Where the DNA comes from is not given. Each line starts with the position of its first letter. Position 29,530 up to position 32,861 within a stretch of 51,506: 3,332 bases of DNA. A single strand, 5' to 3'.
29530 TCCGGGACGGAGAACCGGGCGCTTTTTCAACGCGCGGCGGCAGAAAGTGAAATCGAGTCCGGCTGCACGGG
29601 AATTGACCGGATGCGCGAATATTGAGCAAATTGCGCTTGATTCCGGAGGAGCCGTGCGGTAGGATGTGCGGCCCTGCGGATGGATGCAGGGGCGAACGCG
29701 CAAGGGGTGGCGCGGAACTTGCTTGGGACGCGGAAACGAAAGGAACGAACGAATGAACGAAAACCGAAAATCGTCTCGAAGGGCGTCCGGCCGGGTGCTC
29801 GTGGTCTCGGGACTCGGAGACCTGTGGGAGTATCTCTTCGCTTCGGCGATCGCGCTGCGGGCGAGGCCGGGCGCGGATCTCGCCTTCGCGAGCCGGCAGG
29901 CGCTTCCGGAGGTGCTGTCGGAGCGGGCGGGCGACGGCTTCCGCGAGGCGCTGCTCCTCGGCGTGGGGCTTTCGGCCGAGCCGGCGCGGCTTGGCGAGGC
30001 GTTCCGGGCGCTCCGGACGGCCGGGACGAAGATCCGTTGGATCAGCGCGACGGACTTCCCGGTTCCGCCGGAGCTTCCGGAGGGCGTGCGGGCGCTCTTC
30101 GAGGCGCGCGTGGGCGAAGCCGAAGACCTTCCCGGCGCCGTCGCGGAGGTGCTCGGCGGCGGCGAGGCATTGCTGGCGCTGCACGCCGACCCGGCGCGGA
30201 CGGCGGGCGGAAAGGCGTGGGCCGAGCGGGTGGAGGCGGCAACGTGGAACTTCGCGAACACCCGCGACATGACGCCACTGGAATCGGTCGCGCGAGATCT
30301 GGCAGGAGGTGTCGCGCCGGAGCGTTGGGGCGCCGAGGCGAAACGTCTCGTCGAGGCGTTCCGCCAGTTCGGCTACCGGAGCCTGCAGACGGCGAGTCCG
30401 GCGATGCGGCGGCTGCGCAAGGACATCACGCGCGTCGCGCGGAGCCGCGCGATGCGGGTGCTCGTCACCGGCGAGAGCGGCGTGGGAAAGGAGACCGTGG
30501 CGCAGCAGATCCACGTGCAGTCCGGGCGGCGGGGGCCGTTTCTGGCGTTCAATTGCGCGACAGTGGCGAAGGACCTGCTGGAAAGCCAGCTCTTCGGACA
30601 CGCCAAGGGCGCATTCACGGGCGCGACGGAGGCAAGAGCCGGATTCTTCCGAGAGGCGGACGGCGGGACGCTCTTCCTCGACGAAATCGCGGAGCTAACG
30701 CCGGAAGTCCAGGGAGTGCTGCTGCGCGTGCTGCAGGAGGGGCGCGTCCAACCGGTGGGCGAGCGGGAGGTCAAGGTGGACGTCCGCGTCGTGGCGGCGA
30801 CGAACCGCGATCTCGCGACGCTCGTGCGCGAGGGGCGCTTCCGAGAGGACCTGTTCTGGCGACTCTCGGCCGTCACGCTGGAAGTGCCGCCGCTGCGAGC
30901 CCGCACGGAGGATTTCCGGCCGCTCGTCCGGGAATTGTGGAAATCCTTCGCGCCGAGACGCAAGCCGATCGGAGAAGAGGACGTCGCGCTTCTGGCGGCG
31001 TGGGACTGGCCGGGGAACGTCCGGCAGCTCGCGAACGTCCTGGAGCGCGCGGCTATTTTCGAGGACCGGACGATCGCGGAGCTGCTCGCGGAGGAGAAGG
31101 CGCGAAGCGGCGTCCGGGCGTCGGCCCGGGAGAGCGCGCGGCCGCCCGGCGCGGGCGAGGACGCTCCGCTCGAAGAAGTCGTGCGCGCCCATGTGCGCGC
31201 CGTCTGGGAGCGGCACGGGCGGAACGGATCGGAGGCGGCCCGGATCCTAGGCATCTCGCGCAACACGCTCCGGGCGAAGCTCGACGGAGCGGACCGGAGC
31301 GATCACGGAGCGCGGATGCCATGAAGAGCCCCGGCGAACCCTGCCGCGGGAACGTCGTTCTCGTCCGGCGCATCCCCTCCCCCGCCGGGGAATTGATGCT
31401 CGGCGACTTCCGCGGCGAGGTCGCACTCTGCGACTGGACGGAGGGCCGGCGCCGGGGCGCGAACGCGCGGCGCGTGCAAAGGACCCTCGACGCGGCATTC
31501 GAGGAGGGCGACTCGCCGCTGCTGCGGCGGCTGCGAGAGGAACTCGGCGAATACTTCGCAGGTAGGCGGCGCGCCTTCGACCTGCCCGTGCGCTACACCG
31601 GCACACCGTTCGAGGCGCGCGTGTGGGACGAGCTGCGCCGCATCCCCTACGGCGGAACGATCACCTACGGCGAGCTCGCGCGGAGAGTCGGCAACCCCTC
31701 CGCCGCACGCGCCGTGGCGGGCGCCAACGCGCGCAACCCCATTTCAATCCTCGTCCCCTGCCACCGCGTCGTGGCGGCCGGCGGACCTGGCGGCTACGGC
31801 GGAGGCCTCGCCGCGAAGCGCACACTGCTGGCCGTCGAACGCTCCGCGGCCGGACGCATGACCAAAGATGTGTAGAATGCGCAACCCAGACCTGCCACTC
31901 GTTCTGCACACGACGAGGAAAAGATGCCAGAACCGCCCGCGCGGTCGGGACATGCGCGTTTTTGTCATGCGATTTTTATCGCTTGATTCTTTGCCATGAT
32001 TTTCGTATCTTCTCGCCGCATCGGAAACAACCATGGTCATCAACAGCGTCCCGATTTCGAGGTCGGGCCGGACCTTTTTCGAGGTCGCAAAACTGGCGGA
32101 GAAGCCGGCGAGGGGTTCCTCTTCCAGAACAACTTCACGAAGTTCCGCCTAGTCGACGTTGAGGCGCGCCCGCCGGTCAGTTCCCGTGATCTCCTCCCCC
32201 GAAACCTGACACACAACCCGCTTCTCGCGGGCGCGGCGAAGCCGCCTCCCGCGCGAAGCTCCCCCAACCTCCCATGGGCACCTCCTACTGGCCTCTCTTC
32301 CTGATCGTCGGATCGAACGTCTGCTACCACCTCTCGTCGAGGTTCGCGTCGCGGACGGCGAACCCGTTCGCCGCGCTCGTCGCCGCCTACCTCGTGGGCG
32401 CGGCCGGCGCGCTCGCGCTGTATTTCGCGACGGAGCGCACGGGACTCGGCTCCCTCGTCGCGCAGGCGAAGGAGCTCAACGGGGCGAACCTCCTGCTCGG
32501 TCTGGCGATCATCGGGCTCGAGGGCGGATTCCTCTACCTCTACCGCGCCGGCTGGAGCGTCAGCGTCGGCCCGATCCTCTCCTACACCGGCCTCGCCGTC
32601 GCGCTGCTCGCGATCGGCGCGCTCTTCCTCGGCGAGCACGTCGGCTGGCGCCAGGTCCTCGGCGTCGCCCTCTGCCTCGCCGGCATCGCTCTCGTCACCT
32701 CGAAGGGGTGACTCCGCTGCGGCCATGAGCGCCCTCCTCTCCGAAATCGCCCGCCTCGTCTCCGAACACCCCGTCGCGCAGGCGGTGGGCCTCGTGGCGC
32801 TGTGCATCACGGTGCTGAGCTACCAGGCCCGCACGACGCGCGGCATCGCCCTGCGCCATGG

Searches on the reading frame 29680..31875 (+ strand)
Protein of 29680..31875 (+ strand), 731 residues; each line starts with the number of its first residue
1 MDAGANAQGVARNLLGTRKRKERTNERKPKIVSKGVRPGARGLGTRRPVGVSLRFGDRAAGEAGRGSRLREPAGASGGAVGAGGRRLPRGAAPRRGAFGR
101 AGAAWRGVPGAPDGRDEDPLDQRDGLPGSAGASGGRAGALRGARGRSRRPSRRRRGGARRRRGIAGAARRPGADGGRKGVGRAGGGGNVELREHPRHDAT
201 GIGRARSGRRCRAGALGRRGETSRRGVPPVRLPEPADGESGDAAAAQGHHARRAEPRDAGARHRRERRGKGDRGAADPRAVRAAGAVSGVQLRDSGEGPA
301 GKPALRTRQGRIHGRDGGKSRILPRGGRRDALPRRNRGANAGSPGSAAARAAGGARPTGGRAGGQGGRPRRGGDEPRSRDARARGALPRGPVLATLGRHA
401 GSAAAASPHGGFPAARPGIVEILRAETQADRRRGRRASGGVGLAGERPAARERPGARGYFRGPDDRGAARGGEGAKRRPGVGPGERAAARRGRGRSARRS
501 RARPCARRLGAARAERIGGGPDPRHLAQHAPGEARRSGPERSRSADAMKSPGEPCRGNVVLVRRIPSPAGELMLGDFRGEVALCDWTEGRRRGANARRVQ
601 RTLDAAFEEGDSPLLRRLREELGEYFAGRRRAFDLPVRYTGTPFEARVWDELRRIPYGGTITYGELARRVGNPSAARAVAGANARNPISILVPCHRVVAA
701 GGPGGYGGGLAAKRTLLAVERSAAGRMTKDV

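Call 33: search_protein_families(library=pfam, proteins=[window:29680-31875:+], max_evalue=0.01)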
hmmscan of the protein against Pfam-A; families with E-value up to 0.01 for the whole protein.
window:29680-31875:+ (731 aa): 1 family
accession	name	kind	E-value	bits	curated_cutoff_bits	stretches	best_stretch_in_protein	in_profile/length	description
PF01035.26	DNA_binding_1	-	2.7e-30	104.5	27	1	643-721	1-80/81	6-O-methylguanine DNA methyltransferase, DNA binding domain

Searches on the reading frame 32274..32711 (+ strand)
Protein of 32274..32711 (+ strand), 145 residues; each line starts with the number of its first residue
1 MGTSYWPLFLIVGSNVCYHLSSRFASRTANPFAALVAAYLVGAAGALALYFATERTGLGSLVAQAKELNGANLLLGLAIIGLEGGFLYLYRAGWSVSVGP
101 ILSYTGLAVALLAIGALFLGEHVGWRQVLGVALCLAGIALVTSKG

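Call 32: search_protein_families(library=pfam, proteins=[window:32274-32711:+], max_evalue=0.01)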
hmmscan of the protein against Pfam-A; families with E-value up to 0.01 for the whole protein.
window:32274-32711:+ (145 aa): 1 family
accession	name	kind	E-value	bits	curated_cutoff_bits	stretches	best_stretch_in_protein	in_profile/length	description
PF00892.27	EamA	-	3.1e-07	31.2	28.2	1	18-142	17-134/135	EamA-like transporter family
